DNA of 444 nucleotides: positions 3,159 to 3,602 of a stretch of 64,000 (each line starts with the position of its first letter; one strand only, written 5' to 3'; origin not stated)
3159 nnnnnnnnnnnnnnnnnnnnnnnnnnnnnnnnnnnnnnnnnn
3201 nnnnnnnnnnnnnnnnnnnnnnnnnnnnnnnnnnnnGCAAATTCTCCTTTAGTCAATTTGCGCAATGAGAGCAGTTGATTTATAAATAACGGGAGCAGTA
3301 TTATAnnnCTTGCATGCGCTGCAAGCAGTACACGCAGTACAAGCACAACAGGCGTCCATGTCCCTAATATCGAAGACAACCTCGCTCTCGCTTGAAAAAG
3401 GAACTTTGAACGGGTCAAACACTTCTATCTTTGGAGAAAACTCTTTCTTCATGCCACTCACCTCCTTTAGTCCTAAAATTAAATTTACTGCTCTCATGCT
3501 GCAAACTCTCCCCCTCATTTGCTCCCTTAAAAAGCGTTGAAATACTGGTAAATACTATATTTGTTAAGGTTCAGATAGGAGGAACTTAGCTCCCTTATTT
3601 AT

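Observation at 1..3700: tRNA-adjacent radical-SAM RiPP gene cluster: Cys-periodic precursor, two SPASM-type rSAMs, a stand-alone PqqD-like RRE and a B12-rSAM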

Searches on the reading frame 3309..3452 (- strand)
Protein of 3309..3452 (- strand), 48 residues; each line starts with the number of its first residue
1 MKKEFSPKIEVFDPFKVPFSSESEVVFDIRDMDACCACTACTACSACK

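Call 6: search_protein_families(library=ncbifam, proteins=[window:3309-3452:-], max_evalue=0.1)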
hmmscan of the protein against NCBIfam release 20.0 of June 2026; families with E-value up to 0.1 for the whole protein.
seq(48 aa): 1 family
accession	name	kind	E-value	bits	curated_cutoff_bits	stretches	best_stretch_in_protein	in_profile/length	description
NF052256.1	phage_P10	equivalog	0.018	14.9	90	1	11-23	4-16/42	envelope protein P10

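Call 7: search_protein_families(library=pfam, proteins=[window:3309-3452:-], max_evalue=0.1)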
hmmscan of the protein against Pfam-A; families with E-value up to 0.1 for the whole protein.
seq(48 aa): 0 families

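Call 12: find_homologous_proteins(query=window:3309-3452:-, max_evalue=10)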
Query seq(48 aa) (48 aa): 28 proteins with E <= 10 among 28 candidates.
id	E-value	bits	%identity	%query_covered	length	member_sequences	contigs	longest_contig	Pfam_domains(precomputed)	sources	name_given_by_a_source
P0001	2.3e-20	88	83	100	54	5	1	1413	-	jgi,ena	-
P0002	6.0e-20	86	81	100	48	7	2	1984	-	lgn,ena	-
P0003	1.6e-19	85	81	100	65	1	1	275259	-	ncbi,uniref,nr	ncbi:hypothetical protein IAI10_05395 [Clostridium sp. 19966]|uniref:hypothetical protein n=1 Tax=Cl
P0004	2.1e-19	85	77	100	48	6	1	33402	-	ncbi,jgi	ncbi:hypothetical protein PilKf_01814 [Pillotina sp. SPG140]|jgi:hypothetical protein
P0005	9.0e-19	83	75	75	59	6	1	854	-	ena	-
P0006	1.0e-18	83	81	100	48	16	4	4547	-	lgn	-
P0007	2.4e-18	82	81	100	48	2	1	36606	-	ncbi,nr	ncbi:MAG: hypothetical protein LBM77_00580 [Spirochaetaceae bacterium]|nr:hypothetical protein [Spir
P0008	2.9e-18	81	78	75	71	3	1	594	-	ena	-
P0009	2.9e-18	81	77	100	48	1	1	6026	-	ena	-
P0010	7.7e-18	80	78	75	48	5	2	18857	-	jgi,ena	-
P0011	7.7e-18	80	69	75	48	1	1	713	-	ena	-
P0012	9.1e-18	80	69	75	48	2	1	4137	-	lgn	-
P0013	1.6e-17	79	73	75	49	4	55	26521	-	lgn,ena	-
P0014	2.3e-17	78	77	100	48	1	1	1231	-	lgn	-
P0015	3.8e-17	78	77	100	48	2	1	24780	-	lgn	-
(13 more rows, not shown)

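Call 16: find_encoding_contigs(protein=P0003, flank=10000, max_places=2)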
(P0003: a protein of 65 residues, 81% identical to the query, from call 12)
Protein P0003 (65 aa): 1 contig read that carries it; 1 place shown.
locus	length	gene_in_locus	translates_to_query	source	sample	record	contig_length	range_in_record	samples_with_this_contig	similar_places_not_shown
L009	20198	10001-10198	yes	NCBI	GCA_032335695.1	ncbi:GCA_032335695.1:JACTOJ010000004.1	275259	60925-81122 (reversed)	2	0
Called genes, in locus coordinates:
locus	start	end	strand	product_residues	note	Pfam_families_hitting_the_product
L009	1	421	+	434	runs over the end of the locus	PF00392:GntR (faint), PF07085:DRTGG, PF00571:CBS, PF03061:4HBT (weak)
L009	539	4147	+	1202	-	PF02811:PHP, PF07733:DNA_pol3_alpha, PF17657:DNA_pol3_finger, PF14579:HHH_6, PF01336:tRNA_anti-codon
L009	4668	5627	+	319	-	PF00365:PFK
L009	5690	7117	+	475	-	PF00224:PK, PF02887:PK_C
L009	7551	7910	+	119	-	PF07561:DUF1540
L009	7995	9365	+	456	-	PF01938:TRAM, PF05958:tRNA_U5-meth_tr, PF02475:TRM5-TYW2_MTfase, PF03602:Cons_hypoth95 (weak), PF06325:PrmA (weak), PF09445:Methyltransf_15 (weak), PF13649:Methyltransf_25 (weak), PF13847:Methyltransf_31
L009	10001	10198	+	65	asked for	-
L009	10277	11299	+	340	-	PF04055:Radical_SAM, PF13353:Fer4_12 (faint), PF13186:SPASM (weak)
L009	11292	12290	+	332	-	PF04055:Radical_SAM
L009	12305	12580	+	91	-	PF05402:PqqD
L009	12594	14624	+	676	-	PF04055:Radical_SAM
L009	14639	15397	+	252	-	PF13489:Methyltransf_23, PF08241:Methyltransf_11, PF08242:Methyltransf_12 (weak), PF13649:Methyltransf_25, PF13847:Methyltransf_31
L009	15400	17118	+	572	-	PF00005:ABC_tran (weak), PF13555:AAA_29 (faint)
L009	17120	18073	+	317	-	PF04055:Radical_SAM, PF13186:SPASM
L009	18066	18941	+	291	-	PF01244:Peptidase_M19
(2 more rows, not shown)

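Call 17: find_encoding_contigs(protein=P0004, flank=10000, max_places=2)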
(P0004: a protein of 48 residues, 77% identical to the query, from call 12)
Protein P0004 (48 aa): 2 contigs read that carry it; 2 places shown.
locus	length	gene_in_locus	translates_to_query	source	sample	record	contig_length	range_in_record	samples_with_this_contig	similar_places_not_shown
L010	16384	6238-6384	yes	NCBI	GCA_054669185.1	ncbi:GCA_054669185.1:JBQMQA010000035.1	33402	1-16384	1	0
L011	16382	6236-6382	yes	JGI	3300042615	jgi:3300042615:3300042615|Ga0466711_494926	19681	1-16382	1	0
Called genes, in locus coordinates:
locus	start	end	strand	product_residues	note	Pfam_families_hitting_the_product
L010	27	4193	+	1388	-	PF00176:SNF2-rel_dom (weak), PF28555:Helicase_dom (weak), PF00271:Helicase_C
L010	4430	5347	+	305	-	-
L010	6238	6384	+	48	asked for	-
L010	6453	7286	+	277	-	-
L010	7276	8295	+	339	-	PF04055:Radical_SAM, PF13186:SPASM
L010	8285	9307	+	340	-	PF04055:Radical_SAM, PF13353:Fer4_12 (weak)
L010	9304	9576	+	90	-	-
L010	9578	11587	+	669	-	PF04055:Radical_SAM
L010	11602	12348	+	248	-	PF13489:Methyltransf_23 (weak), PF13649:Methyltransf_25, PF13847:Methyltransf_31, PF08241:Methyltransf_11 (weak), PF08242:Methyltransf_12 (weak)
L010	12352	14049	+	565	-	PF00005:ABC_tran (weak), PF03193:RsgA_GTPase (faint), PF13555:AAA_29 (faint)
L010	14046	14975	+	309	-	PF04055:Radical_SAM, PF13186:SPASM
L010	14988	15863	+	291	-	PF01244:Peptidase_M19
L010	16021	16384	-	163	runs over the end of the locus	-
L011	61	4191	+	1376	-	PF00176:SNF2-rel_dom (weak), PF28555:Helicase_dom (weak), PF00271:Helicase_C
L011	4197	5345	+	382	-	-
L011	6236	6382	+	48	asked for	-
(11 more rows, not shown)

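Call 18: find_encoding_contigs(protein=P0007, flank=10000, max_places=2)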
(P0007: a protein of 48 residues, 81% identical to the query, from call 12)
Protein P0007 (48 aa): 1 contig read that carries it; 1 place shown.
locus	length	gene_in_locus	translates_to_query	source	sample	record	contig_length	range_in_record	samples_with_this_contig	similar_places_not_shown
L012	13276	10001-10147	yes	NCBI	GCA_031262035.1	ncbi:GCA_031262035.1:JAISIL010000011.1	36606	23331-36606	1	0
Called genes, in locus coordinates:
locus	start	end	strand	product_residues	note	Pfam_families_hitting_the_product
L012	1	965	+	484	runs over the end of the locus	PF00206:Lyase_1, PF08328:ASL_C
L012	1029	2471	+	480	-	PF00478:IMPDH, PF00571:CBS, PF01070:FMN_dh, PF03060:NMO (weak), PF00977:His_biosynth (faint)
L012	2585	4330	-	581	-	PF00501:AMP-binding, PF13193:AMP-binding_C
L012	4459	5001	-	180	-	PF12844:HTH_19, PF01381:HTH_3 (weak), PF07883:Cupin_2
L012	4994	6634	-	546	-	PF00501:AMP-binding, PF13193:AMP-binding_C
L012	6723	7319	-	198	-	PF01381:HTH_3 (weak), PF07883:Cupin_2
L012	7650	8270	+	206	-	-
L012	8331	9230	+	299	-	PF08843:AbiEii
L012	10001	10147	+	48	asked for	-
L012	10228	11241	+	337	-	PF04055:Radical_SAM, PF13186:SPASM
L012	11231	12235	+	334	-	PF04055:Radical_SAM, PF13353:Fer4_12 (weak), PF13186:SPASM (weak)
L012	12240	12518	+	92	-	PF05402:PqqD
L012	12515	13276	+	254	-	?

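Call 40: search_protein_families(library=pfam, proteins=[L010:6453-7286:+], max_evalue=0.1)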
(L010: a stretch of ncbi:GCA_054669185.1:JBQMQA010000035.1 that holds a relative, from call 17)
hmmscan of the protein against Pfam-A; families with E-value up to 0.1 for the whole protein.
L010:6453-7286:+ (277 aa): 0 families

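Call 42: search_protein_representatives(alignment_id=A1)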
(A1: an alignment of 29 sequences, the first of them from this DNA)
Query: 29 sequences, 48 profile positions. Proteins with E-value up to 0.001 (for the whole library): 39; up to 1e-10: 18; up to 1e-30: 0. The best 39 are listed.
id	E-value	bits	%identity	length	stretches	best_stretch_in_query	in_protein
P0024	4.7e-23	96.8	-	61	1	2-48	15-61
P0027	7.1e-22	93.1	-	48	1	3-48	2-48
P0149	9.3e-22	92.7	-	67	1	2-48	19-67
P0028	1.4e-19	85.7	-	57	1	3-47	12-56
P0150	2.1e-19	85.2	-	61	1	2-48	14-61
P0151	2.9e-18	81.5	-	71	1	2-45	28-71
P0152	1.9e-17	78.9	-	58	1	3-47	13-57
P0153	1.8e-16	75.8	-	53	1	1-47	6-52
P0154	3.4e-16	74.9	-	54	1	1-42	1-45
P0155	4.5e-16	74.5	-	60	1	2-48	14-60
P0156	1.6e-15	72.7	-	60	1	3-47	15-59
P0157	1.9e-15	72.5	-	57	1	3-47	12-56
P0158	5.3e-15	71.1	-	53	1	3-40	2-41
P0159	8.1e-15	70.5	-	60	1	3-47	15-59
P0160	2.8e-14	68.8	-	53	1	3-47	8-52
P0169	1.5e-09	53.6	-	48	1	1-44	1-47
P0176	9.3e-07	44.7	-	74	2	3-48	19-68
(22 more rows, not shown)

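Call 56: find_encoding_contigs(protein=P0169, flank=10000, max_places=2)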
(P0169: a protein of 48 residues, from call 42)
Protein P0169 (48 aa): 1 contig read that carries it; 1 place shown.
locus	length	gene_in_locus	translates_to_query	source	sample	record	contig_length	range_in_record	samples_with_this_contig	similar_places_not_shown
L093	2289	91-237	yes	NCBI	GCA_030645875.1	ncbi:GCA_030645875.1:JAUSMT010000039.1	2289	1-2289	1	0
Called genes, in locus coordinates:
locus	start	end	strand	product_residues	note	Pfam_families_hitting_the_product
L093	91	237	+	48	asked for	-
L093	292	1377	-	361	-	PF03033:Glyco_transf_28, PF04101:Glyco_tran_28_C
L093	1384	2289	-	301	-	PF01098:FTSW_RODA_SPOVE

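Call 57: find_encoding_contigs(protein=P0176, flank=10000, max_places=2)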
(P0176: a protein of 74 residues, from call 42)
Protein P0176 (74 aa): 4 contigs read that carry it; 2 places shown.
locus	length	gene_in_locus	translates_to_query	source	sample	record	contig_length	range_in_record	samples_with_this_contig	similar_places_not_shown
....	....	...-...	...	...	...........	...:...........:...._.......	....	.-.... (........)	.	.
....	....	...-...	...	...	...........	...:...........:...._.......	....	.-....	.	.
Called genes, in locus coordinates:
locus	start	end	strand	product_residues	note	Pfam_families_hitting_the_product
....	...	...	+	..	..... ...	-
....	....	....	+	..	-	-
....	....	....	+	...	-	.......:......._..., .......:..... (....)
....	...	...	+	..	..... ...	-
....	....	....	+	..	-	-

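Call 59: find_related_loci(query=A3, collection=metagenome_contigs, flank=10000)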
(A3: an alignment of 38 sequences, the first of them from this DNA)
Query A3 (48 aa) in metagenome_contigs; peptide patterns used: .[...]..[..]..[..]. (x = any residue, [..] = any of these).
600 stretches matched a pattern (row limit reached: there are more); 3 encode a relative of the query (tblastn E <= 1e-3); 3 distinct loci.
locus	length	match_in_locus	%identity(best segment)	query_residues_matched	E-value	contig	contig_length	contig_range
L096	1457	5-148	77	1-48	2e-13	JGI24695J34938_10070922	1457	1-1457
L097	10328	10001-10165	40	3-47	2e-9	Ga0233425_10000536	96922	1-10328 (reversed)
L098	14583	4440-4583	65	3-48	1e-8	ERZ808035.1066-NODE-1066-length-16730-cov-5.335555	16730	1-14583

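Call 71: search_protein_families(library=padloc, proteins=[L010:6453-7286:+], max_evalue=0.001)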
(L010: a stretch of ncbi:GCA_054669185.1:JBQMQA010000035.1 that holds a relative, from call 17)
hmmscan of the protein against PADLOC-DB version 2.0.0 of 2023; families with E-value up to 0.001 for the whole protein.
L010:6453-7286:+ (277 aa): 0 families

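Call 72: search_solved_structures(query=L010:6453-7286:+, max_evalue=5)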
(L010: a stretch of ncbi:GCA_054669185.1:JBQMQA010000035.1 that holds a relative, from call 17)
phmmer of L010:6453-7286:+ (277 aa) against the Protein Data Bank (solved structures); distinct sequences matched with E-value up to 5: 1.
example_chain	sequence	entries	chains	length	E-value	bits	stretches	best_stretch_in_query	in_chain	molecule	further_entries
2kwl_A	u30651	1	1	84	0.44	13.4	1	48-86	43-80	Acyl carrier protein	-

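Call 73: search_protein_families(library=ncbifam, proteins=[L010:6453-7286:+, L098:3446-4201:+], max_evalue=1)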
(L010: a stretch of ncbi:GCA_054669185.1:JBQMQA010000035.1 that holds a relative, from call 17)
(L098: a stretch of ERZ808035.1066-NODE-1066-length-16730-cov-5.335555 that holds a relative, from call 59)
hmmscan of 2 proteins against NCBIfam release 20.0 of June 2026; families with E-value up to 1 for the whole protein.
L010:6453-7286:+ (277 aa): 4 families
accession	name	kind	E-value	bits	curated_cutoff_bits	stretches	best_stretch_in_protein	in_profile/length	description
TIGR00517.1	acyl_carrier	equivalog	0.05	13.5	70.45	1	51-86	39-74/77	acyl carrier protein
TIGR00962.1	atpA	equivalog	0.093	11.4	484.45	1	49-131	4-82/503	F0F1 ATP synthase subunit alpha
NF053546.1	violacein_VioA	equivalog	0.11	11.8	600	1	171-240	218-285/411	flavin-dependent violacein biosynthesis tryptophan-2 monooxygenase VioA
NF002150.0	PRK00982.1-4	subfamily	0.2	11.9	66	1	48-87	39-77/80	acyl carrier protein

L098:3446-4201:+ (252 aa): 1 family
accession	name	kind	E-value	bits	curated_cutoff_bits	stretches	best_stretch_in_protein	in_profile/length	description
NF033829.0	plas_excl_MbeD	equivalog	0.16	12.3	60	1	19-55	17-53/69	MbeD family mobilization/exclusion protein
